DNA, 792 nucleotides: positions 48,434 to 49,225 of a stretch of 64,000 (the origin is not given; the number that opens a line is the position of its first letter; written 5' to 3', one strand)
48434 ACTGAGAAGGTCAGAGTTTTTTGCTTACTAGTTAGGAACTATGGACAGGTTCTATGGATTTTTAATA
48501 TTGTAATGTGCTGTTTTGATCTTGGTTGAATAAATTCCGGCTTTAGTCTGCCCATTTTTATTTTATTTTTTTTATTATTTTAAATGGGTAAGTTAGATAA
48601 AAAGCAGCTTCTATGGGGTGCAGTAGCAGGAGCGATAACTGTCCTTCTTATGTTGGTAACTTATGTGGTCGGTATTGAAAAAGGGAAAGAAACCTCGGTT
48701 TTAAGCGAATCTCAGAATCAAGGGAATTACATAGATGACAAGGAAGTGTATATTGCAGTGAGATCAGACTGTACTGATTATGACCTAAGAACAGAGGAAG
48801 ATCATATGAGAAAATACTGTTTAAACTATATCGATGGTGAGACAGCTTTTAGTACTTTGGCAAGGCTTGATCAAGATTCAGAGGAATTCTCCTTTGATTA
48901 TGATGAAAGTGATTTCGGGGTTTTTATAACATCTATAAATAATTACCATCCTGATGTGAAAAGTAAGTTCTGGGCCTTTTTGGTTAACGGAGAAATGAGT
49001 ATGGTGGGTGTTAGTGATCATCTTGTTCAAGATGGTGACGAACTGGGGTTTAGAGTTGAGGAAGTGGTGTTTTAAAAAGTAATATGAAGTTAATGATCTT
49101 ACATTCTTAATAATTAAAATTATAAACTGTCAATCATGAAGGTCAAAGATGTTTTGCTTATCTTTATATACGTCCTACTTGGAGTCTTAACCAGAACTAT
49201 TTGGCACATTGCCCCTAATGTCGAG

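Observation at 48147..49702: Cobalamin riboswitch with terminator platform upstream of a DUF4430 protein and a small polytopic membrane protein (putative B12 scavenging module)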

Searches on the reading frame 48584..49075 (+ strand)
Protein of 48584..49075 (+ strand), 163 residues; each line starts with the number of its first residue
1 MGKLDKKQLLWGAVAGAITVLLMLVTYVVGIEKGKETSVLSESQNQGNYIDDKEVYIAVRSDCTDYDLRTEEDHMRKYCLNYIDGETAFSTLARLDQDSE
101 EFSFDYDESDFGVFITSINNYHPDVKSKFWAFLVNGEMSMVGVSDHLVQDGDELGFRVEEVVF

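Call 5: search_protein_families(library=pfam, proteins=[window:48584-49075:+], max_evalue=0.01)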
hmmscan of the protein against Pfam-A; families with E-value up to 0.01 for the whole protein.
window:48584-49075:+ (163 aa): 1 family
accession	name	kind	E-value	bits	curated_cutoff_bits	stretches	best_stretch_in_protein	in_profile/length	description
PF14478.12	DUF4430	-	5.2e-13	49.7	23.8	1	85-159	1-71/72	Domain of unknown function (DUF4430)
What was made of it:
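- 48584..49075 (+): DUF4430 protein (163 aa): N-terminal membrane anchor (helix 6-34), disordered linker (33-50), transcobalamin-beta-like globular domain; a CbrS-like candidate corrinoid binder. Pfam (call 5).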

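Call 6: search_protein_families(library=ncbifam, proteins=[window:48584-49075:+], max_evalue=0.01)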
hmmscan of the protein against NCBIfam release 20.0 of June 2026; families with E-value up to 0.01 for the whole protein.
window:48584-49075:+ (163 aa): 0 families
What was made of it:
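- NCBIfam has no model for it (call 6).
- Tried and rejected: NCBIfam has nothing for either protein (call 6).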

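Call 8: search_solved_structures(query=window:48584-49075:+, max_evalue=10, show_alignments=2)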
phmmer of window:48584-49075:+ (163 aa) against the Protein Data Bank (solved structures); distinct sequences matched with E-value up to 10: 5.
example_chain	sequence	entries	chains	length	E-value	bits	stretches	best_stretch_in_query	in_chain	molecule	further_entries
3u7z_A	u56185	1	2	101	0.017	18.5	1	101-157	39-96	putative metal binding protein RUMGNA_00854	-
8pjr_A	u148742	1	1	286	0.024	18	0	76-105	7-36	SAKe6AC-LB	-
4kki_A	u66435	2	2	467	0.059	16.8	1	63-157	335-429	Transcobalamin-1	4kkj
3kq4_A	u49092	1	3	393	1.7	12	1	91-147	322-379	Gastric intrinsic factor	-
2pmv_A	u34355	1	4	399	1.7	12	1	91-147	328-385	Gastric intrinsic factor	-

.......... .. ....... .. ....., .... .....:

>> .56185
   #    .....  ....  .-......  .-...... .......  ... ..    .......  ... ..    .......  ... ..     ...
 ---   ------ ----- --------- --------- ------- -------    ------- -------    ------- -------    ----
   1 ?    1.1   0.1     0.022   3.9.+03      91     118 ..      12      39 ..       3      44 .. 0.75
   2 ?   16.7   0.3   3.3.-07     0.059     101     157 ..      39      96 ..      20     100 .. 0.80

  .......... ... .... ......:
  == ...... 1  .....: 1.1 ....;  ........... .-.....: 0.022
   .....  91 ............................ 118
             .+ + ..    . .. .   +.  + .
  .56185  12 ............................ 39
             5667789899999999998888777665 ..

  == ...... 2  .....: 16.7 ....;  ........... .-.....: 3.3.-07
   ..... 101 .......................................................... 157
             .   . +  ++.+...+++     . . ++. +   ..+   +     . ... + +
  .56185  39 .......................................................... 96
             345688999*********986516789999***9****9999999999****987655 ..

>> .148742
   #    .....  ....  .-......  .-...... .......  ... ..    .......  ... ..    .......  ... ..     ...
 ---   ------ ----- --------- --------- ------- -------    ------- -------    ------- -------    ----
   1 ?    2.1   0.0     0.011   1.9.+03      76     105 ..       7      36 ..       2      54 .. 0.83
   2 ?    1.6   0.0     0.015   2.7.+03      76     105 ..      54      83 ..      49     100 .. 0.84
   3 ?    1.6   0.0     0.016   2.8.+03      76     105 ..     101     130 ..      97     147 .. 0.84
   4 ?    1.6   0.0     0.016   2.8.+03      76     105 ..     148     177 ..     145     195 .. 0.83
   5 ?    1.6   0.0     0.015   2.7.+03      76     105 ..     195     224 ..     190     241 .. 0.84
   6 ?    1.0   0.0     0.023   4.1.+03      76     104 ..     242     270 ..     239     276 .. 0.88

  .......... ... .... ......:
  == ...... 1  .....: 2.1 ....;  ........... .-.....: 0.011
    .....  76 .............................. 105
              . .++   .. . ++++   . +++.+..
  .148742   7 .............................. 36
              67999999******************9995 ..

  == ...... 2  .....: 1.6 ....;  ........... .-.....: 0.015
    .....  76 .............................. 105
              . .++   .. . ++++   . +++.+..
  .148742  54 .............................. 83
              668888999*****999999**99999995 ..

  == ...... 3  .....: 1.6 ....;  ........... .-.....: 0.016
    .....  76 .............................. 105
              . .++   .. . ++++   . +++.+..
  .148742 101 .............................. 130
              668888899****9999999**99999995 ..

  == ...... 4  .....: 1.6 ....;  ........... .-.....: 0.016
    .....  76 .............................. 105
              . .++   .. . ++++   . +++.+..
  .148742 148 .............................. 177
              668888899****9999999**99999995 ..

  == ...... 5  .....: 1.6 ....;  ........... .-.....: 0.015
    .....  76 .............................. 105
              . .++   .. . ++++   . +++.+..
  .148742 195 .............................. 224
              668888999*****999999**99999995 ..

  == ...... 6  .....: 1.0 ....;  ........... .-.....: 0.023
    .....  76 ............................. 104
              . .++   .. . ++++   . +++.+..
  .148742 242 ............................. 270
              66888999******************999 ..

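Call 12: find_homologous_proteins(query=window:48584-49075:+)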
Query window:48584-49075:+ (163 aa): 21 proteins with E <= 0.001 among 37 candidates.
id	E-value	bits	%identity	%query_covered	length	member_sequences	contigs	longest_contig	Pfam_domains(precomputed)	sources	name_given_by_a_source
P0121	3.0e-103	361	100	100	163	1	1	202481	PF14478.13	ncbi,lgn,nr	ncbi:DUF4430 domain-containing protein [Candidatus Dojkabacteria bacterium]|nr:DUF4430 domain-contai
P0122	3.5e-55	204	57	99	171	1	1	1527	PF14478.13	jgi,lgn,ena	-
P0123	1.6e-54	202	60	97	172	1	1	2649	PF14478.13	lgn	-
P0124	1.5e-53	199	59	100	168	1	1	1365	PF14478.13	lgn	-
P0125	8.2e-53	197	55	100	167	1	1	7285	PF14478.13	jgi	jgi:hypothetical protein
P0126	7.0e-52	194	56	100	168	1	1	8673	PF14478.13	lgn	-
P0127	1.6e-51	192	54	99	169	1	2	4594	PF14478.13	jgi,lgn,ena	-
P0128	9.7e-51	190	57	100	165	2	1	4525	PF14478.13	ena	-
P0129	1.2e-50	190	55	99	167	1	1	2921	PF14478.13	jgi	-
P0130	3.0e-50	188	52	100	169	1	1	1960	PF14478.13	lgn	-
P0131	1.7e-49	186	53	99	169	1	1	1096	PF14478.13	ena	-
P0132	4.6e-49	185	53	100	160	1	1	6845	PF14478.13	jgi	jgi:hypothetical protein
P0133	3.9e-48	182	54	100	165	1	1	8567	PF14478.13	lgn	-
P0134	1.7e-45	173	53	99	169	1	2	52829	PF14478.13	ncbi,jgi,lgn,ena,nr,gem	ncbi:MAG: DUF4430 domain-containing protein [Patescibacteria group bacterium]|nr:DUF4430 domain-cont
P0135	9.3e-45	171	46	98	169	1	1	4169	PF14478.13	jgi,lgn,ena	-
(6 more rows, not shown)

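Call 16: search_solved_structures(query=A2, max_evalue=10, show_alignments=0)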
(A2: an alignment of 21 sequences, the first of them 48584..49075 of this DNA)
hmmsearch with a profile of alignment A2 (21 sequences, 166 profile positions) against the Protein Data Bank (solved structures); distinct sequences matched with E-value up to 10: 5.
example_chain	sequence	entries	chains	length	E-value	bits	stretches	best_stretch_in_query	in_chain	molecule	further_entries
4kki_A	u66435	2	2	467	0.0066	19.4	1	87-160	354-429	Transcobalamin-1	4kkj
3kq4_A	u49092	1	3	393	0.01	18.8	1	88-150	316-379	Gastric intrinsic factor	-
2pmv_A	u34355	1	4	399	0.011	18.8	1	88-150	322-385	Gastric intrinsic factor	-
3u7z_A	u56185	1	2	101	0.032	17.2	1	104-162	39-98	putative metal binding protein RUMGNA_00854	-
5no0_A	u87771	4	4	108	1.5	11.7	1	88-161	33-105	Transcobalamin-2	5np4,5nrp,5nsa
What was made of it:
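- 48584..49075 (+): The profile hits the same proteins by sequence (call 16).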

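Call 19: find_related_loci(query=A2, collection=metagenome_contigs, flank=4000)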
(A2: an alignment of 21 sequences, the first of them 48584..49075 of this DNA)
Query A2 (163 aa) in metagenome_contigs; peptide patterns used: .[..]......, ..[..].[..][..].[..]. (x = any residue, [..] = any of these).
69 stretches matched a pattern; 43 encode a relative of the query (tblastn E <= 1e-3); 43 distinct loci.
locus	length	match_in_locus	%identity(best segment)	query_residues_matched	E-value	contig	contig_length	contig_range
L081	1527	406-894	57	2-163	4e-61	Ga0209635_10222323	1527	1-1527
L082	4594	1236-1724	54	3-163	3e-57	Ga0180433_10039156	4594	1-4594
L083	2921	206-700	55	1-161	4e-56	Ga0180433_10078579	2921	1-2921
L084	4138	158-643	46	4-163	5e-51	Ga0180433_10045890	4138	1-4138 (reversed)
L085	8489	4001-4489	53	3-163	9e-51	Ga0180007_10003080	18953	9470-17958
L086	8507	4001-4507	45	1-163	1e-49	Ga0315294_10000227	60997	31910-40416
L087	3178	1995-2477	47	2-163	1e-46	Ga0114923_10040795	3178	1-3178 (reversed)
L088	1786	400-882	47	2-163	3e-47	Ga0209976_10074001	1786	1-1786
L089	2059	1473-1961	46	1-161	5e-47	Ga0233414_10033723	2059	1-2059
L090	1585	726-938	44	84-161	2e-13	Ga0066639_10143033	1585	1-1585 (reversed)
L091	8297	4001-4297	39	62-154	4e-13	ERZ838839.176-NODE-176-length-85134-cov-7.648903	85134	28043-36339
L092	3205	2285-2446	46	108-161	7e-13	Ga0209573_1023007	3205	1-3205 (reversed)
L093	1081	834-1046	39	83-159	1e-12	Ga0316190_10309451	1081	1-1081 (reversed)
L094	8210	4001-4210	40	85-161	2e-11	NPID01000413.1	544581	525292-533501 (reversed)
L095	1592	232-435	44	87-156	7e-11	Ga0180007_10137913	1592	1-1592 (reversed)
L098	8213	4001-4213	38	85-158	1e-10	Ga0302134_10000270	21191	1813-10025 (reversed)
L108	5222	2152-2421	31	64-161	1e-7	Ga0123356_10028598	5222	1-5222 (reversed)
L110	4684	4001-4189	36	103-163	4e-7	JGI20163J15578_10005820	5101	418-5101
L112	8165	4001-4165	38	108-161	9e-7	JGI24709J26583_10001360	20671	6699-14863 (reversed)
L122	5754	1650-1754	26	126-160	3e-4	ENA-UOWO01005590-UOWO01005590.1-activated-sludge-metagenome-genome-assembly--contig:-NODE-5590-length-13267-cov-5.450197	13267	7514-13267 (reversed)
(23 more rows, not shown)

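Call 43: predict_structure(alignment_id=A2)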
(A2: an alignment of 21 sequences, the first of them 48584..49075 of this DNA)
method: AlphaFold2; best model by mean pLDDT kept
length: 163 residues; sequences in the alignment: 21
mean_pLDDT: 83.6   pTM: 0.63
mean pLDDT of the five models: 83.6, 80.9, 80.2, 79.7, 76.3
residues with pLDDT >= 90: 91; 70-90: 42; 50-70: 11; < 50: 19
segments of 3 or more residues with pLDDT < 50: 33-50
pLDDT, mean of each block of 10 residues (from residue 1): 75 90 79 43 39 89 85 84 97 97 94 92 91 94 95 95 76
secondary structure, 60 per line:
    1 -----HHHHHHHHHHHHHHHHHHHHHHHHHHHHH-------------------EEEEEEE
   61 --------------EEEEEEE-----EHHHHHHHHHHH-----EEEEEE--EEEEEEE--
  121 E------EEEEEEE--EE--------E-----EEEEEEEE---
elements in order: H6-34 E54-60 E75-81 H88-98 E104-109 E112-118 E128-134 E153-160
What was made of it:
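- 48584..49075 (+): AF2 model pLDDT 83.6 (call 43).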

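Call 47: fold_search(model_id=the predicted structure, library=pdb)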
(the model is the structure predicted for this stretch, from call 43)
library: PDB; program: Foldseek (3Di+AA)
matches with E <= 10: 292; with E <= 0.001: 18
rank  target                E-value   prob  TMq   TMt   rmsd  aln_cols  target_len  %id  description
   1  4kki                  3.7e-05  1.00  0.47  0.20  17.2       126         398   18  Crystal Structure of Haptocorrin in Complex with CNCbl (released 2013-07-17)
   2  7qbe_C                1.1e-04  1.00  0.47  0.20   6.3       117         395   17  TC:CD320 in complex with nanobody TC-Nb11 (released 2022-03-16)
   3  7qbe_A                1.1e-04  1.00  0.47  0.20  17.8       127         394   16  TC:CD320 in complex with nanobody TC-Nb11 (released 2022-03-16)
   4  7qbg_C                1.2e-04  1.00  0.46  0.20  17.9       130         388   15  TC:CD320 in complex with nanobody TC-Nb4 (released 2022-03-16)
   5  3kq4_A                1.4e-04  1.00  0.41  0.18  18.8       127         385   18  Structure of Intrinsic Factor-Cobalamin bound to its receptor Cubilin (released 2010-03-09)
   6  4zrp_B                1.5e-04  1.00  0.47  0.20  17.7       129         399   18  TC:CD320 (released 2016-07-20)
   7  2pmv_A                1.7e-04  1.00  0.45  0.20   7.3       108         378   16  Crystal Structure of Human Intrinsic Factor- Cobalamin Complex at 2.6 A Resolution (released 2007-10-30)
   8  5no0                  1.8e-04  1.00  0.47  0.71  16.6       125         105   17  Beta domain of human transcobalamin in apo form (released 2017-09-27)
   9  2bb5_A                2.3e-04  1.00  0.49  0.20  18.4       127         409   17  Structure of Human Transcobalamin in complex with Cobalamin (released 2006-04-04)
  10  4zrp_A                2.3e-04  1.00  0.46  0.20  18.3       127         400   18  TC:CD320 (released 2016-07-20)
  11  8ixu                  2.9e-04  1.00  0.48  0.20  18.2       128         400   17  Rat Transcobalamin in Complex with Cobalamin (released 2024-05-22)
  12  3u7z_A                3.3e-04  1.00  0.45  0.73   6.4       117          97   17  Crystal structure of a putative metal binding protein RUMGNA_00854 (ZP_02040092.1) from Ruminococcus gnavus ATCC 29149 (released 2011-11-02)
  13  7qbf_A                3.3e-04  1.00  0.47  0.20  18.3       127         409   18  TC:CD320 in complex with nanobody TC-Nb34 (released 2022-03-16)
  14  8ixt                  3.3e-04  1.00  0.47  0.20  17.8       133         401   17  Rat Transcobalamin in Complex with Glutathionylcobalamin (released 2024-05-22)
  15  5np4                  4.8e-04  1.00  0.48  0.72  17.0       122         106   19  Beta domain of human transcobalamin bound to cyanocobalamin (released 2017-09-27)
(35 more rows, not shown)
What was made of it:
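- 48584..49075 (+): Top 19 PDB fold hits are transcobalamin, haptocorrin, intrinsic factor or the DUF4430 structure 3U7Z (call 47).
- On DUF4430 / transcobalamin beta-domain: Fold hits have probability 1.00 and TM-scores of 0.71-0.73 against the isolated beta-domain (call 47).
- Closest known: Beta-domain of transcobalamin, intrinsic factor and haptocorrin. Same: The DUF4430 globular domain has the same fold (TM-score 0.71-0.73 against the isolated beta-domain; top 19 hits; call 47) and weak profile similarity (call 16).
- The partner protein has the fold of the transcobalamin beta-domain (call 47).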

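Call 53: search_protein_families(library=pfam, proteins=[L108:3000-3308:+, L112:3253-3807:+], max_evalue=0.001)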
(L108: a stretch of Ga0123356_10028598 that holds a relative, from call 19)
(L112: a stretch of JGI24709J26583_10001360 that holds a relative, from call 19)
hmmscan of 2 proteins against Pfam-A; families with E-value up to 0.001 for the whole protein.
L108:3000-3308:+ (102 aa): 2 families
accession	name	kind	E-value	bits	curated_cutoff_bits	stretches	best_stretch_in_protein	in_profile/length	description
PF00085.26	Thioredoxin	-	1.8e-18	66.9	23.5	1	3-99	4-102/103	Thioredoxin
PF13098.12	Thioredoxin_2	-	2.9e-07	31.2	27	1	18-97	8-103/104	Thioredoxin-like domain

L112:3253-3807:+ (184 aa): 1 family
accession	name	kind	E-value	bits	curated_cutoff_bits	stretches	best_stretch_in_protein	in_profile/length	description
PF12822.12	ECF_trnsprt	-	1.3e-09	38.7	30.7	1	16-139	1-139/169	ECF transporter, substrate-specific component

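Call 90: search_protein_families(library=pfam, proteins=[L122:2274-2801:-, L122:2887-3444:+, L122:3501-4226:+, L122:4174-5628:+, L112:3797-4171:+, L091:3845-4528:+, L098:3893-4255:+, L110:3638-4192:+], max_evalue=0.001)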
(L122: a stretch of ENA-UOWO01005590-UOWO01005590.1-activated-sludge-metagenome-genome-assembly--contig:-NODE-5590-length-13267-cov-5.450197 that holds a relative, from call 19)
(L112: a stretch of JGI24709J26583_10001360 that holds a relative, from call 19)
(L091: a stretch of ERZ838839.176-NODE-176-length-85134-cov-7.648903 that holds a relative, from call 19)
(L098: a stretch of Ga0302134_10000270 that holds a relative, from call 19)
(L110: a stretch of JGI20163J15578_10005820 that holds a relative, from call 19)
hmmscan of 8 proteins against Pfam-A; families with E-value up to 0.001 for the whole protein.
L122:2274-2801:- (175 aa): 16 families
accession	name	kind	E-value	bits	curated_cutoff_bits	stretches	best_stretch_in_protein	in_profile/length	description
PF01396.24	Zn_ribbon_Top1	-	8.4e-11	41.9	32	1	60-78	2-20/39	Topoisomerase DNA binding C4 zinc finger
PF13240.11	Zn_Ribbon_1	-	8.6e-07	29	25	0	7-17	1-11/23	zinc-ribbon domain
PF13453.11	Zn_ribbon_TFIIB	-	2.7e-06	27.1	22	0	7-32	1-24/41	Transcription factor zinc-finger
PF09723.15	Zn_ribbon_8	-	4.3e-06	27.1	34.4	0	105-121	19-36/41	Zinc ribbon domain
PF19335.5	HMBD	-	4.6e-06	26.9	23.6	0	5-18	15-28/28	Heavy metal binding domain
PF13005.12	zf-IS66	-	3.6e-05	24.5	27.3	0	5-21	1-17/46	zinc-finger binding domain of transposase IS66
PF12760.12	Zn_ribbon_IS1595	-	5.8e-05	23.4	25.4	0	7-31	20-41/46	Transposase zinc-ribbon domain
PF22415.1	PSV_ORF131-like_dom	-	0.00013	22.2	27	0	40-75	3-38/80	PSV_Hypothetical protein ORF131-like domain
PF25208.1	DUF7838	-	0.00013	22.2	28.5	0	109-129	3-23/55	Domain of unknown function (DUF7838)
PF21349.2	RUBY_RBDX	-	0.00025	20.9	26.5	0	56-67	13-24/30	Rubrerythrin, rubredoxin-like domain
PF07754.17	HVO_2753_ZBP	-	0.00033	20.9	33.2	0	114-123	18-27/46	Small zinc finger protein HVO_2753-like, Zn-binding pocket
PF05191.20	ADK_lid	-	0.00038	20.7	26.6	0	55-70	17-32/36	Adenylate kinase, active site lid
PF13248.11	Zn_ribbon_3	-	0.00041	20.2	27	0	110-122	14-26/26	zinc-ribbon domain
PF11781.13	Zn_ribbon_RRN7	-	0.00065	19.7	27.1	0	112-131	4-21/32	Zinc-finger of RNA-polymerase I-specific TFIIB, Rrn7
PF24460.1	DUF7575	-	0.0007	19.3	28.5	0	4-17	2-15/28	Domain of unknown function (DUF7575)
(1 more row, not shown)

L122:2887-3444:+ (185 aa): 7 families
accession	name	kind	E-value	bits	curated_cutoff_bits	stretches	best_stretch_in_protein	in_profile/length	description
PF06414.18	Zeta_toxin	-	4.4e-10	39.8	22.3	1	2-128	14-147/199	Zeta toxin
PF13671.12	AAA_33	-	5e-10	40.3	27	1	6-144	1-137/143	AAA domain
PF13238.12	AAA_18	-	3.1e-08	34.6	29.4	1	7-130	1-117/128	AAA domain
PF13521.12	AAA_28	-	1.5e-05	25.7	27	1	7-45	2-39/164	AAA domain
PF13207.12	AAA_17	-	3.2e-05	24.6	27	1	11-127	2-125/136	AAA domain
PF00004.35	AAA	-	5.9e-05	24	21.2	1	7-38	1-32/131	ATPase family associated with various cellular activities (AAA)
PF08433.16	KTI12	-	9.4e-05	22.5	22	1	6-29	3-26/271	Chromatin associated protein KTI12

L122:3501-4226:+ (241 aa): 5 families
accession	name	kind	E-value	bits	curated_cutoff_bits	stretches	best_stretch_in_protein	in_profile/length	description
PF00005.33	ABC_tran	-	1.3e-22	81.3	25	1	17-168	1-134/137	ABC transporter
PF02463.25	SMC_N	-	3e-10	40.3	40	1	23-207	21-203/220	RecF/RecN/SMC N terminal domain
PF13304.12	AAA_21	-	1.6e-06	28.9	27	0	29-47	1-19/304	AAA domain, putative AbiEii toxin, Type IV TA system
PF03193.22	RsgA_GTPase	-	0.00067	20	30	0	5-54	85-133/174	RsgA GTPase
PF13401.12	AAA_22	-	0.00083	20.1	27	0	28-197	6-119/130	AAA domain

L122:4174-5628:+ (484 aa): 2 families
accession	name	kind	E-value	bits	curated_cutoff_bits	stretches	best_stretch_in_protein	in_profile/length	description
PF01458.23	SUFBD_core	-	4.8e-83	278.6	27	1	221-455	1-232/232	SUF system FeS cluster assembly, SufBD core domain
PF19295.5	SufBD_N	-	7.4e-13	49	23.5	1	151-218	104-171/172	SufBD protein N-terminal region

L112:3797-4171:+ (124 aa): 1 family
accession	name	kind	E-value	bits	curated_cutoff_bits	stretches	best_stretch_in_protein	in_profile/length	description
PF14478.12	DUF4430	-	3.2e-17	63.2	23.8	1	55-121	1-71/72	Domain of unknown function (DUF4430)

L091:3845-4528:+ (227 aa): 1 family
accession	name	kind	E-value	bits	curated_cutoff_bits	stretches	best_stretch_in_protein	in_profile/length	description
PF14478.12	DUF4430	-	9.8e-10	39.2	23.8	1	77-155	2-70/72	Domain of unknown function (DUF4430)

L098:3893-4255:+ (120 aa): 1 family
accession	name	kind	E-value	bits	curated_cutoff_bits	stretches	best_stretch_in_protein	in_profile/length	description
PF14478.12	DUF4430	-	3.7e-18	66.2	23.8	1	40-107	1-70/72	Domain of unknown function (DUF4430)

L110:3638-4192:+ (184 aa): 1 family
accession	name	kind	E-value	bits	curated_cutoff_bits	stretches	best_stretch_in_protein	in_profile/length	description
PF14478.12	DUF4430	-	1e-17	64.8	23.8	1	112-180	1-71/72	Domain of unknown function (DUF4430)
